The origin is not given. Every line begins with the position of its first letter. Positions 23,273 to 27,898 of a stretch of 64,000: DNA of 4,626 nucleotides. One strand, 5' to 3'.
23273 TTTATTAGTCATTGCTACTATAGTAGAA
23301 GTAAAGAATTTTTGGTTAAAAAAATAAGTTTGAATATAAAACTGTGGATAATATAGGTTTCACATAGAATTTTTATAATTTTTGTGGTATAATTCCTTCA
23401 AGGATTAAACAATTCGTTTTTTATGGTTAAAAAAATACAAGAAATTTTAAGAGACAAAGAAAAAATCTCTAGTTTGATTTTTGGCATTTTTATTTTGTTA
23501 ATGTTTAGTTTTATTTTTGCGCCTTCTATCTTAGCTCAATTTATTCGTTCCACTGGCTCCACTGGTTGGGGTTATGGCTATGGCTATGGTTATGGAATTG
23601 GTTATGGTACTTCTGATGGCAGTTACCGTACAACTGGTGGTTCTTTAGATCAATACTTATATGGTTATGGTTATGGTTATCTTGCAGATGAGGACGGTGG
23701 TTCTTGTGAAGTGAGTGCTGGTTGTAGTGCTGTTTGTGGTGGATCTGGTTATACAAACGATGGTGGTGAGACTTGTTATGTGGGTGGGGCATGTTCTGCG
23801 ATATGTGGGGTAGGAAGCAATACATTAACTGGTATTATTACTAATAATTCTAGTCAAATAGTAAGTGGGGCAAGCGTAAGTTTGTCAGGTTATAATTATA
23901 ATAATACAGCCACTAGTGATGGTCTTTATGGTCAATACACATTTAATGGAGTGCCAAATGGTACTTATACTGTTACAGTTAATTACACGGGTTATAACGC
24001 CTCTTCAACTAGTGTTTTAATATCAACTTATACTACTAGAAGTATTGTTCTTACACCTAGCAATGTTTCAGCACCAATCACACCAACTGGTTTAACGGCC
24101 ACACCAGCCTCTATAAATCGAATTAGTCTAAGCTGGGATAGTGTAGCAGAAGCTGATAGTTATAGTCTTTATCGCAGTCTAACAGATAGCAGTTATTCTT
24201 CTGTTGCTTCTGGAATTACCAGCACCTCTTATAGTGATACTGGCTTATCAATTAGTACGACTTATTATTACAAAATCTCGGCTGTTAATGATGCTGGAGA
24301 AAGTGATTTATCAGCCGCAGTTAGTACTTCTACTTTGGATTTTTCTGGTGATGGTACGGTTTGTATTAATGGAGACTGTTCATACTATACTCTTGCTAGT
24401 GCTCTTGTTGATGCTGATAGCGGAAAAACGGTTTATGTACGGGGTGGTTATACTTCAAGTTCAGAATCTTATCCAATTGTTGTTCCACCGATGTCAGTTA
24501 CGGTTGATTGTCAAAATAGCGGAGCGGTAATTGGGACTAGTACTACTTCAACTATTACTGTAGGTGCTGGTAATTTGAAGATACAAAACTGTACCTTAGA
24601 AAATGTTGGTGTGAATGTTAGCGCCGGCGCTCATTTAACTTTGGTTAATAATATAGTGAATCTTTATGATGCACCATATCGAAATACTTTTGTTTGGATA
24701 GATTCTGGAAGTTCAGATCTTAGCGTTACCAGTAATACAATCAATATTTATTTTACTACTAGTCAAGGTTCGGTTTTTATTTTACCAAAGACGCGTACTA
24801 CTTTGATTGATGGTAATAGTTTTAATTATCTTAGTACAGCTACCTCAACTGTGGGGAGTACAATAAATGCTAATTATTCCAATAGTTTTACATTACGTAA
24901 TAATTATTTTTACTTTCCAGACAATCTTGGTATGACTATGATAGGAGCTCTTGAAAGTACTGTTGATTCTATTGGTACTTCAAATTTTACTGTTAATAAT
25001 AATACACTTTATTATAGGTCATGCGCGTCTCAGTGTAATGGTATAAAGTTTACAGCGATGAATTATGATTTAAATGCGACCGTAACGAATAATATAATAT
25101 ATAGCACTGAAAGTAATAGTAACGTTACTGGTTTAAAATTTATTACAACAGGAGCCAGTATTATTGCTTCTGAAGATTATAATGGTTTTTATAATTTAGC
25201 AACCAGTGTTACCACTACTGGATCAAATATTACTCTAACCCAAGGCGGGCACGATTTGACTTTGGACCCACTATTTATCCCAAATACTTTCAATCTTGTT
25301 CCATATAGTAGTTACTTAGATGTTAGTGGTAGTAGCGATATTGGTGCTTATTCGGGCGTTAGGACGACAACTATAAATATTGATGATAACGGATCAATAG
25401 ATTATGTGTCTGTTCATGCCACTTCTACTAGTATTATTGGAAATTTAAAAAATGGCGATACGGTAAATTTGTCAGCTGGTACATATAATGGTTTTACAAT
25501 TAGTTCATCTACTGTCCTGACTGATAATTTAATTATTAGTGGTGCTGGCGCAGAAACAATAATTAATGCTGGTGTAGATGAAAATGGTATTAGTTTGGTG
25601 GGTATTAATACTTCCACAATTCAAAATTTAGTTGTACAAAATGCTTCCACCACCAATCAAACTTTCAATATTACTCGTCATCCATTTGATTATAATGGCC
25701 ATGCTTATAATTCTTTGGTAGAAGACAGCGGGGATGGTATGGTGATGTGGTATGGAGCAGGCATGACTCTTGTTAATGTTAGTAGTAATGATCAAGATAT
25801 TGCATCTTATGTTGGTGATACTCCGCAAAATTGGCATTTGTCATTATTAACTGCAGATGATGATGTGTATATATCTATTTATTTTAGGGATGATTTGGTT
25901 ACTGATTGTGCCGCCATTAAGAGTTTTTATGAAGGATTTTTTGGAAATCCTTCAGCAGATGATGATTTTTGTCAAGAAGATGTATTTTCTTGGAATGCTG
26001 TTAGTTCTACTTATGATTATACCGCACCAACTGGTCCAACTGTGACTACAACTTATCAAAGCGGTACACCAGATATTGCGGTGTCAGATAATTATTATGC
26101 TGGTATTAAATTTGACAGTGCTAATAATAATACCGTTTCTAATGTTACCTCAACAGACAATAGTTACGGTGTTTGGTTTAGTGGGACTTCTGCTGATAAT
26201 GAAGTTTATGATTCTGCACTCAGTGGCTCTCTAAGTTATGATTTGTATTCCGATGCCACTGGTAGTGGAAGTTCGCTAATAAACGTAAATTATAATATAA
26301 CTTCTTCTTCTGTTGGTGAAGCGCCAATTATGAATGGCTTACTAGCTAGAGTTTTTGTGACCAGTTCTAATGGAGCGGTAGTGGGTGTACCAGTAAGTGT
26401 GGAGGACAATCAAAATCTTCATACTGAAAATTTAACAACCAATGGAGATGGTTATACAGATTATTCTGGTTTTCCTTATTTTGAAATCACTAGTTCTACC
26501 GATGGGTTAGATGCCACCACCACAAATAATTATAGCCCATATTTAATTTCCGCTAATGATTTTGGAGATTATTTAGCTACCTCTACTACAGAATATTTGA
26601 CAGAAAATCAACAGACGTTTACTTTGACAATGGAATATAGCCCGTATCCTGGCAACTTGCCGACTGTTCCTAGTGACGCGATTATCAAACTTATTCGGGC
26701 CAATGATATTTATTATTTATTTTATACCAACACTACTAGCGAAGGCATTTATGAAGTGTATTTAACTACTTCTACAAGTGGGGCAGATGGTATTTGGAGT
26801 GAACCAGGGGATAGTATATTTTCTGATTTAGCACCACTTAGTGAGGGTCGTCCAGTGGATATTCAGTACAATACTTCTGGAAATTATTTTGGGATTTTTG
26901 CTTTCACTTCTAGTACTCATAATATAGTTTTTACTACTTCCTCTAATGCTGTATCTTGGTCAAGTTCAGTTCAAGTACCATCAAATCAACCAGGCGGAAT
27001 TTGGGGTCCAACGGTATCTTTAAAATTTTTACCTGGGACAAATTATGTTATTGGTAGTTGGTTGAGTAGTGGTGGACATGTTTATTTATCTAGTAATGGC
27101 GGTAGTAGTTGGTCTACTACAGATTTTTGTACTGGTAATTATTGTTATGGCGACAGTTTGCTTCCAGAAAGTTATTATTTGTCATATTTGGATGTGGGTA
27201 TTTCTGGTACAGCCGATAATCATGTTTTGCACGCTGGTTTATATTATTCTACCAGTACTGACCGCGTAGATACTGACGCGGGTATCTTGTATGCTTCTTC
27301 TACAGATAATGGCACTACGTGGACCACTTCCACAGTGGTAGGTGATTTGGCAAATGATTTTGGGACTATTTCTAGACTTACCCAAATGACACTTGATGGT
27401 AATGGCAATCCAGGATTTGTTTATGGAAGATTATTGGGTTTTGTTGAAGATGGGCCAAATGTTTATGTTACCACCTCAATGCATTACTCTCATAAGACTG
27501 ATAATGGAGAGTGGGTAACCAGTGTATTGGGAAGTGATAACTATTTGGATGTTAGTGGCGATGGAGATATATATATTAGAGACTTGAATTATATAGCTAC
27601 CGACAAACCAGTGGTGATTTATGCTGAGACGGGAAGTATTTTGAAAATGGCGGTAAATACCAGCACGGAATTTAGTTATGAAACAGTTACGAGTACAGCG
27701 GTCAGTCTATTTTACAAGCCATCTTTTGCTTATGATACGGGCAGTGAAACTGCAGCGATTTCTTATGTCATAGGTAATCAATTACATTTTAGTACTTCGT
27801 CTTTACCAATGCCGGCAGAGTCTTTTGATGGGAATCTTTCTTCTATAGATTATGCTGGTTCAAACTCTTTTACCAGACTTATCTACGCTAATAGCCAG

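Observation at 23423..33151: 3242-aa envelope-spanning giant protein with sialidase-like Asp-box modules and a peptidoglycan-binding tail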

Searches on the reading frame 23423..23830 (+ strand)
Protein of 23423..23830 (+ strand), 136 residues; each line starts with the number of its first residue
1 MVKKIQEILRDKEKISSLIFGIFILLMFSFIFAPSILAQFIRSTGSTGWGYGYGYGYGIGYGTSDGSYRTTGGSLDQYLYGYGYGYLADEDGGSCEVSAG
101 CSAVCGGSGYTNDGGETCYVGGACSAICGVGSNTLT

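Call 9: search_protein_families(library=pfam, proteins=[window:23423-23830:+], max_evalue=10)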
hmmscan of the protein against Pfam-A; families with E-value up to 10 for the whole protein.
window:23423-23830:+ (136 aa): 0 families

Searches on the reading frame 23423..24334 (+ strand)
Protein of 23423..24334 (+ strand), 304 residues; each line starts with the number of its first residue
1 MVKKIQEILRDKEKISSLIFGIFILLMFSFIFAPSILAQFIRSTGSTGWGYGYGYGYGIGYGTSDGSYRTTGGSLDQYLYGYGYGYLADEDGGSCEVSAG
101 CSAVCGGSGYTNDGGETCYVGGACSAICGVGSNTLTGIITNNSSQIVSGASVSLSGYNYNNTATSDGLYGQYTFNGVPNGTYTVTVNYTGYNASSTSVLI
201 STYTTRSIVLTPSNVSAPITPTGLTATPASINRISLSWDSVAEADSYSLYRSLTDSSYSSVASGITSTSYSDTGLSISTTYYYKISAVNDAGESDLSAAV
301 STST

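Call 56: search_protein_families(library=phrogs, proteins=[window:23423-24334:+], max_evalue=1)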
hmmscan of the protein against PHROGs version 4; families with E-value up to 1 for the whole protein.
window:23423-24334:+ (304 aa): 5 families
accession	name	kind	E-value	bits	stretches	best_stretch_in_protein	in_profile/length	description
phrog_7440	-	tail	5.5e-10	39.8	1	138-301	213-331/354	major tail protein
phrog_1696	-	tail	3.2e-09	35.4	1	164-300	1093-1226/2079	major tail protein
phrog_31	-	tail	5.1e-09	35.5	1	139-300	892-1058/1565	central tail fiber J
phrog_4971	-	tail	4.3e-06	27.3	1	204-303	179-278/283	major tail protein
phrog_14789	-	unknown function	0.03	14.9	1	92-194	56-134/163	-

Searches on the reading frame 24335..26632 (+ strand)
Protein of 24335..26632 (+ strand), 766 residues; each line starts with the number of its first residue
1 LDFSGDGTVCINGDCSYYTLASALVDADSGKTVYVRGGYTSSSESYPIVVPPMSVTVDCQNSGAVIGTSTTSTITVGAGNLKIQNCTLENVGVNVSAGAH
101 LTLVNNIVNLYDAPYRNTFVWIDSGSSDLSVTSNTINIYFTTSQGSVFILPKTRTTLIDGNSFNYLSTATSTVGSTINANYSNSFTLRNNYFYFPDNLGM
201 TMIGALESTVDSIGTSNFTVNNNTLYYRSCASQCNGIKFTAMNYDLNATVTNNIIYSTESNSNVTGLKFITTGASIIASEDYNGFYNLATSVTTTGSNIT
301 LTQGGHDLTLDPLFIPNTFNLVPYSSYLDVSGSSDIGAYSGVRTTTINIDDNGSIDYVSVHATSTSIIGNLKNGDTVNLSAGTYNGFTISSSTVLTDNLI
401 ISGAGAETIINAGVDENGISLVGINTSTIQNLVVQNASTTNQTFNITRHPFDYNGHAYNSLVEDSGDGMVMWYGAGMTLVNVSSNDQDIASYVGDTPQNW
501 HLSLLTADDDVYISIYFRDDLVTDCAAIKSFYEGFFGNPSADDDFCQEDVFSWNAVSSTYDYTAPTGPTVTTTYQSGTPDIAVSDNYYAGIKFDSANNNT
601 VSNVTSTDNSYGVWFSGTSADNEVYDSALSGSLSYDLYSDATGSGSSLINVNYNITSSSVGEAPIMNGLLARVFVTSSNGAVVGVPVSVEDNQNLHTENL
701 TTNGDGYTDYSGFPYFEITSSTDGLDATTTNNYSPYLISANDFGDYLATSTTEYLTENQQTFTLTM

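Call 48: search_solved_structures(query=window:24335-26632:+, max_evalue=10, show_alignments=0)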
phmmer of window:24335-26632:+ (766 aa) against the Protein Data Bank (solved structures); distinct sequences matched with E-value up to 10: 0.

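Call 51: find_homologous_proteins(query=window:24335-26632:+, max_evalue=0.001)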
Query window:24335-26632:+ (766 aa): 7 proteins with E <= 0.001 among 8000 candidates.
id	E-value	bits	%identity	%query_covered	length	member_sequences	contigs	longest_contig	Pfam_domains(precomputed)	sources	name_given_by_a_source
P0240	1.2e-53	201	32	90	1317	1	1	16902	-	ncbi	-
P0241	3.3e-45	173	28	99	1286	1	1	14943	PF00041.28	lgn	-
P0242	3.2e-44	170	34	64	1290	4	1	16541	PF00041.28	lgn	-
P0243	9.0e-44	168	31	100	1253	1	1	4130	PF01471.24,PF00041.28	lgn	-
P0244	1.9e-32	131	29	64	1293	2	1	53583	PF00041.28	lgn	-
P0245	1.5e-20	91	25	83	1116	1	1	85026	PF00395.26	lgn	-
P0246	8.0e-18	82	27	56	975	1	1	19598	PF01471.24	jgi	jgi:hypothetical protein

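Call 53: search_solved_structures(query=A4, max_evalue=10, show_alignments=0)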
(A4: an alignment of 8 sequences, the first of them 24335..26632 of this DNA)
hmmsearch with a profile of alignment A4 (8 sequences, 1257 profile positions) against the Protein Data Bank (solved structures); distinct sequences matched with E-value up to 10: 147 (the best 60 are shown).
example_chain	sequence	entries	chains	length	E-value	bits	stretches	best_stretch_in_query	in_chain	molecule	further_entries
8q6t_I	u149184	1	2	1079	2e-22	82.3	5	857-1035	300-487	Titin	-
8g4l_bm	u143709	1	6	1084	3.1e-21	78.4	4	856-942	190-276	Titin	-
8k3j_A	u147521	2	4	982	4.2e-11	44.8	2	856-955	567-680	Contactin-2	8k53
9ba4_A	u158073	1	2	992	4.4e-11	44.7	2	856-955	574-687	Contactin-2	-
7ndg_B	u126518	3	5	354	2.7e-09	38.8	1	859-1055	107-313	Neogenin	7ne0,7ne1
5e7l_A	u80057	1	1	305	7.9e-09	37.3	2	859-957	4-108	Contactin-2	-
6z3m_E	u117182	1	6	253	9.5e-09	37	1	860-1056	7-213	Neogenin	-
4bq8_A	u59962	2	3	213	2.4e-08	35.7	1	860-1034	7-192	NEOGENIN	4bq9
4bq6_A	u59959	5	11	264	2.5e-08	35.6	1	860-1034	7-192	NEOGENIN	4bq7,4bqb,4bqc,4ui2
3p4l_A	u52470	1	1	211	2.9e-08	35.4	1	861-1034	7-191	Neogenin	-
4yh7_A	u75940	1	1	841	3.4e-08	35.2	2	851-972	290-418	Receptor-type tyrosine-protein phosphatase delta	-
5e52_A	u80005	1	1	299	3.7e-08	35.1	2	859-957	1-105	Contactin-5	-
7mrn_A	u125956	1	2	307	4.1e-08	34.9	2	857-957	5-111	Contactin-5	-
5e55_A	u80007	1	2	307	5.1e-08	34.6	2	860-939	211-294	Contactin-6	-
3lpw_A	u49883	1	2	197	1e-07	33.6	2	856-941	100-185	A77-A78 domain from Titin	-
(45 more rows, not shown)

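Call 54: search_protein_families(library=pfam, alignment_id=A4, max_evalue=1)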
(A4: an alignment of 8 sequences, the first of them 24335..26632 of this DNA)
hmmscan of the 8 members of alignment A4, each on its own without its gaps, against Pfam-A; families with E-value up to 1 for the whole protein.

A. member 1, window:24335-26632:+ (766 aa): 1 family
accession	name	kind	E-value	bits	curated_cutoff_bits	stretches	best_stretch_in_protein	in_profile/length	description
PF05048.19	NosD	-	0.0012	18.8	23.6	1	571-640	44-111/212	Periplasmic copper-binding protein (NosD)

B. families by the number of members that match (of 8 scanned): 13 families
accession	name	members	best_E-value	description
PF00041.27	fn3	4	1.1e-15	Fibronectin type III domain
PF25059.1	FN3_DSCAM-DSCAML_C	3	0.0043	DSCAM/DSCAML C-terminal Fn3-like domain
PF01471.23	PG_binding_1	2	1.1e-14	Putative peptidoglycan binding domain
PF05048.19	NosD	2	0.0012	Periplasmic copper-binding protein (NosD)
PF00395.25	SLH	1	1.1e-07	S-layer homology domain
PF16656.11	Pur_ac_phosph_N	1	0.00037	Purple acid Phosphatase, N-terminal domain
PF13229.12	Beta_helix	1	0.00088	Right handed beta helix region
PF16318.11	DUF4957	1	0.0019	Domain of unknown function (DUF4957)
PF11974.14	bMG3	1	0.0032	Bacterial alpha-2-macroglobulin MG3 domain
PF13620.12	CarboxypepD_reg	1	0.051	Carboxypeptidase regulatory-like domain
PF25814.1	fn3_SORL1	1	0.15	SORL1-like, fn3 domain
PF25788.1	Ig_Rha78A_N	1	0.61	Rha78A-like, N-terminal immunoglobulin domain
PF18836.7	B_solenoid_ydck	1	0.82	YdcK Beta solenoid repeat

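Call 56: search_protein_families(library=phrogs, proteins=[window:24335-26632:+], max_evalue=1)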
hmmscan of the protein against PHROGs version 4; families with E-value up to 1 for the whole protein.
window:24335-26632:+ (766 aa): 0 families

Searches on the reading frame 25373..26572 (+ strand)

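Call 9: search_protein_families(library=pfam, proteins=[window:25373-26572:+], max_evalue=10)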
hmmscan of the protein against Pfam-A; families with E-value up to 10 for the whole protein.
window:25373-26572:+ (400 aa): 1 family
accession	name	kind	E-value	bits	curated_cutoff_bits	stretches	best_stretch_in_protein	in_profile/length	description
PF05048.19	NosD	-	0.0017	18.2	23.6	1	224-294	43-111/212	Periplasmic copper-binding protein (NosD)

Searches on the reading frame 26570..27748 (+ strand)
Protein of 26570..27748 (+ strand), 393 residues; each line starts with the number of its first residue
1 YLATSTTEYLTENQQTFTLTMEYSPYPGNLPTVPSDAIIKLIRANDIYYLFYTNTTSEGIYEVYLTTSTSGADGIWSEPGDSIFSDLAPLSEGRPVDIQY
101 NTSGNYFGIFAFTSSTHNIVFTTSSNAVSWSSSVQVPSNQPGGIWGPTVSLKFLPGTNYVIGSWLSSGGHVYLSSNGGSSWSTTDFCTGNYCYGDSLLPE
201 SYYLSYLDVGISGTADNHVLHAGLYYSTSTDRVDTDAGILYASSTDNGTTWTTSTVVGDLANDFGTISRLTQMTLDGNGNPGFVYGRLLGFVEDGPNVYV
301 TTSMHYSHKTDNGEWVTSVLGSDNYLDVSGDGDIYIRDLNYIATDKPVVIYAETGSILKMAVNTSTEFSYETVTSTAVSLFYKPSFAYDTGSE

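Call 9: search_protein_families(library=pfam, proteins=[window:26570-27748:+], max_evalue=10)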
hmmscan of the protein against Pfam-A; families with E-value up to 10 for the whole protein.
window:26570-27748:+ (393 aa): 3 families
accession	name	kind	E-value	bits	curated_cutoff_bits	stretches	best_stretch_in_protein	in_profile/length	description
PF01901.21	O_anti_polymase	-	0.023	14.5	24.2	1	217-275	230-288/335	Putative O-antigen polymerase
PF04616.20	Glyco_hydro_43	-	0.024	14.4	32.2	1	41-82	72-113/288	Glycosyl hydrolases family 43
PF02012.26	BNR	-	5.2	7.9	27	1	244-252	3-11/12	BNR/Asp-box repeat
